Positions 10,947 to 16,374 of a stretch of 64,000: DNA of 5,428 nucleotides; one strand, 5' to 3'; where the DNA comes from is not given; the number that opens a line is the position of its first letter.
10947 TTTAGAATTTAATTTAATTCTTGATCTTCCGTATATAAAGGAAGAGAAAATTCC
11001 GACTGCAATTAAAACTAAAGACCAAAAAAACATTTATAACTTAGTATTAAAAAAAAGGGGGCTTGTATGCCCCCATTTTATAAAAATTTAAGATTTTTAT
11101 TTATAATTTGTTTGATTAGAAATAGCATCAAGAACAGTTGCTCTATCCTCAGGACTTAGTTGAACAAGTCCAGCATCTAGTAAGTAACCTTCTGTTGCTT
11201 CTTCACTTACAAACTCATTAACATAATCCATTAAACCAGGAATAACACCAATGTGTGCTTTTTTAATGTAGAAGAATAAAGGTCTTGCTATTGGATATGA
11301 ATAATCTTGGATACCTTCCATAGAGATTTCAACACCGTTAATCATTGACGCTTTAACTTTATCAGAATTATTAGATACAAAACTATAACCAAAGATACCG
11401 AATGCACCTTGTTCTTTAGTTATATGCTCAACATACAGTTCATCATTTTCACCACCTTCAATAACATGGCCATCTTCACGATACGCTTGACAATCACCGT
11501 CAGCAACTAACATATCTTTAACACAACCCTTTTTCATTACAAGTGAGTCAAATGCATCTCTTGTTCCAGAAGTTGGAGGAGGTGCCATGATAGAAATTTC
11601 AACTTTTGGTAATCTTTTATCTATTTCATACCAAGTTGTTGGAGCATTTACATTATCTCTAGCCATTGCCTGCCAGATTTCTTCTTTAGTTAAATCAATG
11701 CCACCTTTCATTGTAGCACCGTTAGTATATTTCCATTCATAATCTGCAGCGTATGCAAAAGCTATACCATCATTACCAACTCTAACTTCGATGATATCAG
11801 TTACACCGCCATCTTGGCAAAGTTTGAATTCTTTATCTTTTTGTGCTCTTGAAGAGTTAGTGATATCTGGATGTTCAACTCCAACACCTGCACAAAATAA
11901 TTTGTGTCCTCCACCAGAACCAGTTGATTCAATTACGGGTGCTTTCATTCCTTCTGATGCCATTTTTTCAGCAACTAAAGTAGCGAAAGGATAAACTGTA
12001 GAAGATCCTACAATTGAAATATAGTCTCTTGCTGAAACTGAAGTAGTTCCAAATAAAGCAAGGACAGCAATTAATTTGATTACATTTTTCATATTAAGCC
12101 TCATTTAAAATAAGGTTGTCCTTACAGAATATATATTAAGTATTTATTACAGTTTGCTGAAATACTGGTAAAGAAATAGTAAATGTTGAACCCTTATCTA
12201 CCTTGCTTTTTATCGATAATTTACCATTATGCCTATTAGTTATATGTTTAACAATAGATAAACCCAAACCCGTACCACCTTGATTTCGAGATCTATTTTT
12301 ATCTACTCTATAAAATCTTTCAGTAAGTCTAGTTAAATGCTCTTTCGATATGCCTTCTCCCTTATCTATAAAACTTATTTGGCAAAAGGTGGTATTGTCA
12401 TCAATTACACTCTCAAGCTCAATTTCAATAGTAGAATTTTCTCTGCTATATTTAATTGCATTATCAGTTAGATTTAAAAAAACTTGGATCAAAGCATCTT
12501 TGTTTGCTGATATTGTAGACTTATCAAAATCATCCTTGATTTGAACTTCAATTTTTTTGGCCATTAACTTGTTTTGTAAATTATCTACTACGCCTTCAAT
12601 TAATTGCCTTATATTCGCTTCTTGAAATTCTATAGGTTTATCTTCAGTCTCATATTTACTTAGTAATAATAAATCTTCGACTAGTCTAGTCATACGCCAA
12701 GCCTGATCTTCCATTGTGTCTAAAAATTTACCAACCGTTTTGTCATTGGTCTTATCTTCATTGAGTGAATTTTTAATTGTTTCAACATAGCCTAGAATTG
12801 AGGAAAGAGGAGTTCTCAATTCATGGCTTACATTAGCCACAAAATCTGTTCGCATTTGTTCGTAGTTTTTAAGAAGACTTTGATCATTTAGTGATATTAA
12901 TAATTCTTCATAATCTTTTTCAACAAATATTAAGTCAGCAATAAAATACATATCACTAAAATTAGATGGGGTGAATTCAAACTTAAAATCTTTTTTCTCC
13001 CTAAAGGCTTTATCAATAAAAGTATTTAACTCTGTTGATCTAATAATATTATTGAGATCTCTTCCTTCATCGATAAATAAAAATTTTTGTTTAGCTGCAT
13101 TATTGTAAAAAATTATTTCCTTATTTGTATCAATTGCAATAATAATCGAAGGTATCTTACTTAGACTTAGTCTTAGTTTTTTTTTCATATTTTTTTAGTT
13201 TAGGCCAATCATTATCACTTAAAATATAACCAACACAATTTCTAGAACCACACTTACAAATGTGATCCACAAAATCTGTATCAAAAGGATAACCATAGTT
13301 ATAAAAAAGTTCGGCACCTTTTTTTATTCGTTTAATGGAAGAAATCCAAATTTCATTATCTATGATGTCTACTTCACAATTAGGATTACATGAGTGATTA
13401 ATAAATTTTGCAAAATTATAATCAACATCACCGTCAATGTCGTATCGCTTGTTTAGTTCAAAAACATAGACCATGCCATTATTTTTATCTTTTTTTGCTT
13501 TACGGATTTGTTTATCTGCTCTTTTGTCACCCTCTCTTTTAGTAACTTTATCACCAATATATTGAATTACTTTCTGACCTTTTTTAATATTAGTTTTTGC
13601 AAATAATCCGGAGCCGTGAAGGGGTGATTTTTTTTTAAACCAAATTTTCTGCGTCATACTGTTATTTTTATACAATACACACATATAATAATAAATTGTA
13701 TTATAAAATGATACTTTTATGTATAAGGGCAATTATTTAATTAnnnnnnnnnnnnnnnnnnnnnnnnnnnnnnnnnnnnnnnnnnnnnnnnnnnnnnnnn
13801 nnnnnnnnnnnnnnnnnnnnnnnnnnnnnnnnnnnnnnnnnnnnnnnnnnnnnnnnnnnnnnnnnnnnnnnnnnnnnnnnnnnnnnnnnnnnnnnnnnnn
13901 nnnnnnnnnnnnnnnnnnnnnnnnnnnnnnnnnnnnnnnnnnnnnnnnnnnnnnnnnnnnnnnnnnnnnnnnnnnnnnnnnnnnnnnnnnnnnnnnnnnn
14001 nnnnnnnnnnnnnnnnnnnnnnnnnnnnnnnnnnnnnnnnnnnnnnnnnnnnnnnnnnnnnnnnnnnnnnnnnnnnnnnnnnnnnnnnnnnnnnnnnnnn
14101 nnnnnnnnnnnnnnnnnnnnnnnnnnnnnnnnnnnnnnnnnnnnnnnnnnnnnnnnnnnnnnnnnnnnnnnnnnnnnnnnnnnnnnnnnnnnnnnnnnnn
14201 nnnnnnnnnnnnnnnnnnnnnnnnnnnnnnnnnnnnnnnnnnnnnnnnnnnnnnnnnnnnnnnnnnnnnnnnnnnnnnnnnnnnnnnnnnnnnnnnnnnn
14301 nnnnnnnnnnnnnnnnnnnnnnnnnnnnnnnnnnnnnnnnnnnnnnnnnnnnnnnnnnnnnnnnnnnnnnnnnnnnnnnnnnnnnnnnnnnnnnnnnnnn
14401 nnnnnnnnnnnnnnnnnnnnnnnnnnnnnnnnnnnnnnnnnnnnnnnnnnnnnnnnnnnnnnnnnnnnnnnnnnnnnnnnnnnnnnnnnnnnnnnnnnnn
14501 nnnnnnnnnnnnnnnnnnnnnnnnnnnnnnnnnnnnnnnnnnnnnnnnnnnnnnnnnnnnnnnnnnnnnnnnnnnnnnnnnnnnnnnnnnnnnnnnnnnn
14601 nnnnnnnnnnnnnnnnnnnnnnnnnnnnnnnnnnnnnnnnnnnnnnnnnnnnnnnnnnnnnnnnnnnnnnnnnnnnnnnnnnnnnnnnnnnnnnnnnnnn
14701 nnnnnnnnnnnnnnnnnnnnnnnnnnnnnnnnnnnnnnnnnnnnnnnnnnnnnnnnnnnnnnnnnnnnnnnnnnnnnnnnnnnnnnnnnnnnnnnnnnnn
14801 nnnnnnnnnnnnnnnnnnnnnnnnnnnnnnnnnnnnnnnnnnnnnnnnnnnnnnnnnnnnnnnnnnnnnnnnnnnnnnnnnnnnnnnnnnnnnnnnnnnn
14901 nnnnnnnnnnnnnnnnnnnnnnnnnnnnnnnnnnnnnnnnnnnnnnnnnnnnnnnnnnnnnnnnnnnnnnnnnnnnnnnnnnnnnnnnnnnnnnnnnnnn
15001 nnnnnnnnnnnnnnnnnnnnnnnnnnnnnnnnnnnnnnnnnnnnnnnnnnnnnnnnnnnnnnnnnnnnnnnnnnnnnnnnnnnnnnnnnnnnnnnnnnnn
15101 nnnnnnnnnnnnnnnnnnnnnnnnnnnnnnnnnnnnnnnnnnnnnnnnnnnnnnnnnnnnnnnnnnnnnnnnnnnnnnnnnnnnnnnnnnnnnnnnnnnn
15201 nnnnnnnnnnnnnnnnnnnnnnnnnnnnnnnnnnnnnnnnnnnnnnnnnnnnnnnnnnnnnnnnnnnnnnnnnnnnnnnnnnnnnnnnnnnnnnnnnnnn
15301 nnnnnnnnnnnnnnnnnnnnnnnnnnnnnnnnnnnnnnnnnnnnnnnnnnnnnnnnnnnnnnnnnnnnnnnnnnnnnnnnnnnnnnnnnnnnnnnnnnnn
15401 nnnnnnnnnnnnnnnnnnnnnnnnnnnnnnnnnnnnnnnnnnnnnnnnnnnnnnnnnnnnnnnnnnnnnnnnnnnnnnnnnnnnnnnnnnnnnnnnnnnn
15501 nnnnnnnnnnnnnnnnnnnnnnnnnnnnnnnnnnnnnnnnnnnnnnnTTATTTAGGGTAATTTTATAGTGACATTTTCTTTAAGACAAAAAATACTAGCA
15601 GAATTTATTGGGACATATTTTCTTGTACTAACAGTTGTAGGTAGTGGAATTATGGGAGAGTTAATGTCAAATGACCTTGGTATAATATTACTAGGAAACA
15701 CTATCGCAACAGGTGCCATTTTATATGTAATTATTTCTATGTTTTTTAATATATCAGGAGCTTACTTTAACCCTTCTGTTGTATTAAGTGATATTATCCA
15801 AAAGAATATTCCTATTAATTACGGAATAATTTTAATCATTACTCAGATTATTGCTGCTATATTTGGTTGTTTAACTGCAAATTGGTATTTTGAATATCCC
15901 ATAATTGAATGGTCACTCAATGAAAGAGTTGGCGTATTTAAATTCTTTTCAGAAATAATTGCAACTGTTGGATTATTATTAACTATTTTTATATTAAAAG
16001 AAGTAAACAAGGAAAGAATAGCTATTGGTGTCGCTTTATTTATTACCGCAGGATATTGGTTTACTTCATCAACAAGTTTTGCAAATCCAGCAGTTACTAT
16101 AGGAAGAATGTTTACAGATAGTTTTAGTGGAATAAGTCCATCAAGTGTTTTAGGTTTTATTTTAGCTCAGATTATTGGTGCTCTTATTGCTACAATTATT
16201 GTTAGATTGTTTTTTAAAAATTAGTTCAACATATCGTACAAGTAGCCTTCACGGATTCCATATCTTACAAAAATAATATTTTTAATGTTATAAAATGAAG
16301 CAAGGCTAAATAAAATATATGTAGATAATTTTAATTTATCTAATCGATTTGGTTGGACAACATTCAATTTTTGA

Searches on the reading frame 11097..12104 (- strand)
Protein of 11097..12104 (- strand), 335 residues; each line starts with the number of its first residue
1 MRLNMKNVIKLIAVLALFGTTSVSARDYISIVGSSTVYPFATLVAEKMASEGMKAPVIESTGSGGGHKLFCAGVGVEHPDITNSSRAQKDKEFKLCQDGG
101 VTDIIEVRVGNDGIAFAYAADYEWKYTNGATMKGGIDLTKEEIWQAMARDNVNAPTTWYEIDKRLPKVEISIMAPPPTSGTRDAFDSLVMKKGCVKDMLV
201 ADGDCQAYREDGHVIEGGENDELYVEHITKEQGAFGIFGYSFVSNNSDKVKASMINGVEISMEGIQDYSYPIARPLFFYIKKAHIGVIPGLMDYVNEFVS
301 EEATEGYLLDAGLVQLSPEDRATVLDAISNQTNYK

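Call 57: search_protein_families(library=pfam, proteins=[window:11097-12104:-], max_evalue=0.00001)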
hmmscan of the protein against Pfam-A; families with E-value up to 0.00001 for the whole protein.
window:11097-12104:- (335 aa): 1 family
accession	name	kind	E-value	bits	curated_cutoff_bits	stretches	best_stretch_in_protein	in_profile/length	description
PF12849.12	PBP_like_2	-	6.1e-35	121.7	27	1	22-302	5-267/267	PBP superfamily domain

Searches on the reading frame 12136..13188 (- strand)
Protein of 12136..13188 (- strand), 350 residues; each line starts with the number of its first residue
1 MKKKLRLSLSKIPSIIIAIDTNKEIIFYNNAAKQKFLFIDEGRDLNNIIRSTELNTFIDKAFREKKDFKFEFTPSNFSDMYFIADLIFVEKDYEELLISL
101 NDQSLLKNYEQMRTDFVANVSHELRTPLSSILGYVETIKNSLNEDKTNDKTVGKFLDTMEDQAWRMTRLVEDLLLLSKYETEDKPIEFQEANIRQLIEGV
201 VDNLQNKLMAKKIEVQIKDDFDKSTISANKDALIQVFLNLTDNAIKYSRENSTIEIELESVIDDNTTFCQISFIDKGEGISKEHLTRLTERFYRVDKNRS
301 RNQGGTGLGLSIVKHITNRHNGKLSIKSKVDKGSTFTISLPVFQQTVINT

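Call 57: search_protein_families(library=pfam, proteins=[window:12136-13188:-], max_evalue=0.00001)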
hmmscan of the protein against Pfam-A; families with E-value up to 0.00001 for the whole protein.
window:12136-13188:- (350 aa): 3 families
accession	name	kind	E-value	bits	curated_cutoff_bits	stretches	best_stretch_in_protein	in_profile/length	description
PF02518.31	HATPase_c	-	4.9e-29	101.5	26.4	1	229-342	2-109/111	Histidine kinase-, DNA gyrase B-, and HSP90-like ATPase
PF00512.31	HisKA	-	3.1e-20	72.4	26.9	1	112-181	1-65/66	His Kinase A (phospho-acceptor) domain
PF14501.12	HATPase_c_5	-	8.9e-06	26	22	1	232-329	5-91/102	GHKL domain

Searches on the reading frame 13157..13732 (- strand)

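Call 59: search_protein_families(library=ncbifam, proteins=[window:13157-13732:-], max_evalue=0.00001)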
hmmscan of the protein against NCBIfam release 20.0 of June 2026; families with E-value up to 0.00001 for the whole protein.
window:13157-13732:- (191 aa): 1 family
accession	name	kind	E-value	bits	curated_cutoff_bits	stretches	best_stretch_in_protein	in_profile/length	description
NF043024.1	T4SS_AnkI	equivalog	2.2e-07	30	550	1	38-147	33-140/439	Dot/Icm T4SS effector AnkI/LegAS4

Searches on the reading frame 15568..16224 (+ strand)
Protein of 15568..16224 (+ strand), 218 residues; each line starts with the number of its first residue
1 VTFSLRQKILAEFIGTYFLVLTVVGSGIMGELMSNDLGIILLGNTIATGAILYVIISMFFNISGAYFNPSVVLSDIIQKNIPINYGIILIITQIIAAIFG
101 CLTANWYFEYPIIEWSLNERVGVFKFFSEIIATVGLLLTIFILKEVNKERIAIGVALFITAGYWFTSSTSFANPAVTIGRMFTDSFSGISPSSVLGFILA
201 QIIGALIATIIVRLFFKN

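Call 59: search_protein_families(library=ncbifam, proteins=[window:15568-16224:+], max_evalue=0.00001)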
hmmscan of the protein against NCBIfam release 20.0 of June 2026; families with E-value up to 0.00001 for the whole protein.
window:15568-16224:+ (218 aa): 3 families
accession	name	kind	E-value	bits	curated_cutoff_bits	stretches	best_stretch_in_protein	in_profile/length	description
TIGR00861.1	MIP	subfamily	1.3e-21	77.4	171.25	2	11-150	1-156/224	MIP family channel protein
NF003838.0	PRK05420.1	equivalog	1.2e-15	57.6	256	1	7-101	3-96/231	aquaporin Z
NF045553.1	AquGlycerPorinGla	equivalog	6.6e-06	25.5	400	0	1-103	1-104/290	aquaglyceroporin Gla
